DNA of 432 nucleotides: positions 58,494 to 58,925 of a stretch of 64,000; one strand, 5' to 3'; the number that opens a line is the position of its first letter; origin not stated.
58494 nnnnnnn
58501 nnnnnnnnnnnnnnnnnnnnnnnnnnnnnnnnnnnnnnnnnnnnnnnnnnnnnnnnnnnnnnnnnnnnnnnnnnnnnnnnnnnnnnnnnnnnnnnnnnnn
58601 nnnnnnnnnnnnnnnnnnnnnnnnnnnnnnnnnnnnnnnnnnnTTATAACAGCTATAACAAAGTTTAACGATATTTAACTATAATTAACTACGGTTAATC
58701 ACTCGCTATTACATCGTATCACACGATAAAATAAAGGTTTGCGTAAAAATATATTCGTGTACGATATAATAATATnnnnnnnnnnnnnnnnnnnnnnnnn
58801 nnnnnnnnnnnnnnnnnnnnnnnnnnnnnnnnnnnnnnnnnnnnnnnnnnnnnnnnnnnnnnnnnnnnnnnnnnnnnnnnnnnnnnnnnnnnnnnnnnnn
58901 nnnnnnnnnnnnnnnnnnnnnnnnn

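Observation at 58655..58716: A 62-nt non-coding element built from YTAAY pentamers phased exactly every 10 bp, present in near-colinear copies 4.9 kb apart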

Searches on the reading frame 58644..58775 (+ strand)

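Call 52: find_homologous_proteins(query=L121:6111-6971:+, max_evalue=1e-60)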
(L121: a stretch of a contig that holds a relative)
Query L121:6111-6971:+ (286 aa): 7993 proteins with E <= 1e-60 among 8000 candidates; the best 120 are listed.
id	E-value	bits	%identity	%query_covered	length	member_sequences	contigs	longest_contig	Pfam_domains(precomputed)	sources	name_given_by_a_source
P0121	2.3e-196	669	99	100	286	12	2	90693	PF10672.16,PF03602.22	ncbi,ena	-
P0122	1.1e-170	585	86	99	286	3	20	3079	PF10672.16,PF03602.22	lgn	-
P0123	2.9e-170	583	85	100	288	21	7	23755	PF10672.16,PF03602.22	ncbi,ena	-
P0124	1.2e-169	581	86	99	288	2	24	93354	PF10672.16,PF03602.22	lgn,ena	-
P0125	3.0e-169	580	86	99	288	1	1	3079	PF10672.16,PF03602.22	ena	-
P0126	1.1e-168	578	86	99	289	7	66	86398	PF10672.16,PF03602.22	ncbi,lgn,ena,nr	ncbi:MAG: class I SAM-dependent methyltransferase [Clostridia bacterium]|nr:class I SAM-dependent me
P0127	1.9e-168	577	84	100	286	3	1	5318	PF10672.16,PF03602.22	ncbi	-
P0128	2.0e-168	577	85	99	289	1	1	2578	PF10672.16,PF03602.22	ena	-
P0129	4.3e-168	576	85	99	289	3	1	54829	PF10672.16,PF03602.22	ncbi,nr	ncbi:MAG: class I SAM-dependent methyltransferase [Corallococcus sp.]|nr:class I SAM-dependent methy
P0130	2.5e-167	574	85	100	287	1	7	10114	PF10672.16,PF03602.22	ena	-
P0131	3.3e-166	570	84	100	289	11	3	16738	PF10672.16,PF03602.22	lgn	-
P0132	7.5e-166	569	84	99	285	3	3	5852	PF10672.16,PF03602.22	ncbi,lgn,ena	-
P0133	2.2e-164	564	82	99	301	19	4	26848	PF10672.16,PF03602.22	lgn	-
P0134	2.3e-164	564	84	99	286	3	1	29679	PF10672.16,PF03602.22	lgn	-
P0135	2.3e-164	564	84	99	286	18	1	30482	PF10672.16,PF03602.22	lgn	-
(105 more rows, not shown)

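Call 53: find_encoding_contigs(protein=P0121, flank=6000, max_places=4)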
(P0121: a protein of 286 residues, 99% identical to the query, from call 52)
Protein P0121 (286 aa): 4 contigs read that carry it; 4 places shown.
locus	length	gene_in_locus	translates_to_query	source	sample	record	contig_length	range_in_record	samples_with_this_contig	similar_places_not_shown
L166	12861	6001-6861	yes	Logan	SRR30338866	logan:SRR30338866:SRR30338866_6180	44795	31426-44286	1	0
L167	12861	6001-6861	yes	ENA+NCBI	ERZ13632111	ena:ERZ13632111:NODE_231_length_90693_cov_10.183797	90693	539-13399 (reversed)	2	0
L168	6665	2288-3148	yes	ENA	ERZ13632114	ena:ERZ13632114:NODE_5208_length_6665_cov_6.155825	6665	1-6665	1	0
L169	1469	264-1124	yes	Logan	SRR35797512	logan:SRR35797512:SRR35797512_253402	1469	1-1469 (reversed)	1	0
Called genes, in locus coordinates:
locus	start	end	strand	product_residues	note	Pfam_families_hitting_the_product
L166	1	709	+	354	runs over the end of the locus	PF00512:HisKA, PF02518:HATPase_c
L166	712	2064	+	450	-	PF01938:TRAM (faint), PF05958:tRNA_U5-meth_tr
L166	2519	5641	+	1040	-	PF00133:tRNA-synt_1, PF09334:tRNA-synt_1g (weak), PF08264:Anticodon_1, PF19302:DUF5915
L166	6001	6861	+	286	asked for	PF10672:Methyltrans_SAM, PF03602:Cons_hypoth95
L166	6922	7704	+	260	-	PF00849:PseudoU_synth_2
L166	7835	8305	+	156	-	PF00583:Acetyltransf_1, PF13673:Acetyltransf_10, PF13508:Acetyltransf_7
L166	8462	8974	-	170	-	PF02659:Mntp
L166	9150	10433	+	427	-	PF18998:Flg_new_2 (weak)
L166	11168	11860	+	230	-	-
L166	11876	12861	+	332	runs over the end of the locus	PF14057:GGGtGRT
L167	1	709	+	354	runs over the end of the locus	PF00512:HisKA, PF02518:HATPase_c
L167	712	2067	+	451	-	PF01938:TRAM (faint), PF05958:tRNA_U5-meth_tr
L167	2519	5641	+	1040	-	PF00133:tRNA-synt_1, PF09334:tRNA-synt_1g, PF08264:Anticodon_1, PF19302:DUF5915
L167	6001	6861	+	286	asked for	PF10672:Methyltrans_SAM, PF03602:Cons_hypoth95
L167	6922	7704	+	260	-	PF00849:PseudoU_synth_2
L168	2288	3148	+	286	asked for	PF10672:Methyltrans_SAM, PF03602:Cons_hypoth95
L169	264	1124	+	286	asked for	PF10672:Methyltrans_SAM, PF03602:Cons_hypoth95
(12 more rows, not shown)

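Call 54: find_encoding_contigs(protein=P0126, flank=6000, max_places=4)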
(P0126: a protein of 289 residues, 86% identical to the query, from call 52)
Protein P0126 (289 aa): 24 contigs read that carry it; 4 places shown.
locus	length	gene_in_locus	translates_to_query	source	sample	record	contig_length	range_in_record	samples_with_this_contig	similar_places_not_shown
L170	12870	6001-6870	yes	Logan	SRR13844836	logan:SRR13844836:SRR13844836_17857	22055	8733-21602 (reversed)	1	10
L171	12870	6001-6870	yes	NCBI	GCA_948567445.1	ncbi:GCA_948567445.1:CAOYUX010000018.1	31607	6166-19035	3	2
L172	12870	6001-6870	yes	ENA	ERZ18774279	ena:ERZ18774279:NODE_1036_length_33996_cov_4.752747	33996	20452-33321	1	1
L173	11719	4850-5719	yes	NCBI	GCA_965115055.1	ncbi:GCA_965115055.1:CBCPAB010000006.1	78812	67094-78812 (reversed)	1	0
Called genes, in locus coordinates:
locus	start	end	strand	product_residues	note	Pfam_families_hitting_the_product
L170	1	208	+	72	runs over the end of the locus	PF05979:DUF896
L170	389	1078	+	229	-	-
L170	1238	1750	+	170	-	-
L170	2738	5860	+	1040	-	PF00133:tRNA-synt_1, PF09334:tRNA-synt_1g, PF08264:Anticodon_1, PF19302:DUF5915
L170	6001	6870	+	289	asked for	PF10672:Methyltrans_SAM, PF03602:Cons_hypoth95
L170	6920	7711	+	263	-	PF00849:PseudoU_synth_2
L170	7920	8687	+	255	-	PF01656:CbiA, PF02374:ArsA_ATPase (weak), PF06564:CBP_BcsQ (faint), PF09140:MipZ, PF10609:ParA, PF13614:AAA_31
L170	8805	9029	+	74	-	-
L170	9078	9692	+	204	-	-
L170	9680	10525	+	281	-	PF02163:Peptidase_M50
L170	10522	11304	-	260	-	-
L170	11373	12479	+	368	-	PF01467:CTP_transf_like, PF01966:HD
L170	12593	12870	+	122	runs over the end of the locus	PF02410:RsfS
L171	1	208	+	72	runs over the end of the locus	PF05979:DUF896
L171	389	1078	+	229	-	-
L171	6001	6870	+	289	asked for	PF10672:Methyltrans_SAM, PF03602:Cons_hypoth95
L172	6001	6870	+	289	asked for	PF10672:Methyltrans_SAM, PF03602:Cons_hypoth95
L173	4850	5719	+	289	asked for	PF10672:Methyltrans_SAM, PF03602:Cons_hypoth95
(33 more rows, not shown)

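Call 55: find_encoding_contigs(protein=P0124, flank=6000, max_places=4)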
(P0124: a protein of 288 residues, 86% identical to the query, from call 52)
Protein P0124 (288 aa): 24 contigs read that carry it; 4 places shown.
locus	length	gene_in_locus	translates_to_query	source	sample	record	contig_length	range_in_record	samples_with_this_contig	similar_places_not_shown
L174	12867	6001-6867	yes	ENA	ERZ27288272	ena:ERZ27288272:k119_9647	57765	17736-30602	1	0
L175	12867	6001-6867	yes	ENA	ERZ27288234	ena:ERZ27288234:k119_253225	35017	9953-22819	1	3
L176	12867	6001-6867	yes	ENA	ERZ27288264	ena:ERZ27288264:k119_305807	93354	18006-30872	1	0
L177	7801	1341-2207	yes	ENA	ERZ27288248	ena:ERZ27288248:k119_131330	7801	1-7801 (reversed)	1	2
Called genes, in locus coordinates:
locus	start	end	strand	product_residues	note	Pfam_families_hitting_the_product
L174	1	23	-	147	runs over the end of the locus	PF08667:BetR (weak), PF13443:HTH_26, PF01381:HTH_3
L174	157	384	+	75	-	-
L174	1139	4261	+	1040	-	PF00133:tRNA-synt_1, PF09334:tRNA-synt_1g, PF08264:Anticodon_1, PF19302:DUF5915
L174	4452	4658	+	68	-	-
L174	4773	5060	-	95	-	PF13560:HTH_31, PF12844:HTH_19 (weak), PF01381:HTH_3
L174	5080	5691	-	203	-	-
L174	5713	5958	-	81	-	-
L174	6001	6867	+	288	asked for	PF10672:Methyltrans_SAM, PF03602:Cons_hypoth95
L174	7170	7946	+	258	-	PF00849:PseudoU_synth_2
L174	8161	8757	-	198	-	PF02659:Mntp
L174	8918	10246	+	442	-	PF18998:Flg_new_2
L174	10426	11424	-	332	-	PF14057:GGGtGRT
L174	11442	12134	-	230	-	-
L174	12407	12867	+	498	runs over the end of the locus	PF00817:IMS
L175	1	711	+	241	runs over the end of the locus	PF00149:Metallophos, PF12850:Metallophos_2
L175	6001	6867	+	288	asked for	PF10672:Methyltrans_SAM, PF03602:Cons_hypoth95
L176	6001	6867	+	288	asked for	PF10672:Methyltrans_SAM, PF03602:Cons_hypoth95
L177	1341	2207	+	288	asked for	PF10672:Methyltrans_SAM, PF03602:Cons_hypoth95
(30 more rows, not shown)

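Call 63: search_protein_families(library=pfam, proteins=[L114:5608-6705:-, L100:7534-7998:+, L104:4671-5978:+, L122:4160-4531:+], max_evalue=0.01)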
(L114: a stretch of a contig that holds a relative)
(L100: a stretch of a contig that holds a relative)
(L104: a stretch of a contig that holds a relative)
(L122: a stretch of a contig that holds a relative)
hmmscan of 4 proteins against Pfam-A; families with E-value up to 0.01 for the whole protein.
L114:5608-6705:- (365 aa): 1 family
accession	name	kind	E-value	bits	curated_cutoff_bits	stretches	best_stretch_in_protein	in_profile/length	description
PF00246.29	Peptidase_M14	-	8.1e-30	104.8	21.6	1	50-301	16-284/286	Zinc carboxypeptidase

L100:7534-7998:+ (155 aa): 1 family
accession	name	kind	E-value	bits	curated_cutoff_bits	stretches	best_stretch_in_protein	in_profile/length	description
PF07883.17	Cupin_2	-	4.3e-05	23.6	27.2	1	33-84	14-64/70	Cupin domain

L104:4671-5978:+ (435 aa): 9 families
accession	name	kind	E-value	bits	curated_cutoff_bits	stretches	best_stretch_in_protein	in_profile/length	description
PF04326.19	SLFN_AlbA_2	-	2.5e-19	70.4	25.3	1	5-120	1-117/118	Schlafen, AlbA_2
PF13749.12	HATPase_c_4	-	2.9e-12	46.8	26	1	276-342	3-71/89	Putative ATP-dependent DNA helicase recG C-terminal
PF13412.12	HTH_24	-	1.6e-06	28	21.9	1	375-421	1-47/48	Winged helix-turn-helix DNA-binding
PF12802.13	MarR_2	-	0.0005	20.6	27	1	381-428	9-57/61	MarR family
PF03965.22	Penicillinase_R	-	0.0015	19.3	22.6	1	377-429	3-59/115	Penicillinase repressor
PF21248.3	SoFic-like_C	-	0.003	18.2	27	1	379-424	18-63/76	Protein adenylyltransferase SoFic-like, C-terminal domain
PF22349.1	Fervidolysin_SD2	-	0.0032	18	26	0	60-104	50-95/113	Fervidolysin, second beta-sandwich domain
PF08220.18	HTH_DeoR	-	0.0059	16.8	21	0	380-424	3-47/57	DeoR-like helix-turn-helix domain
PF08279.18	HTH_11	-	0.0074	16.6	25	0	380-431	3-54/55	HTH domain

L122:4160-4531:+ (123 aa): 0 families
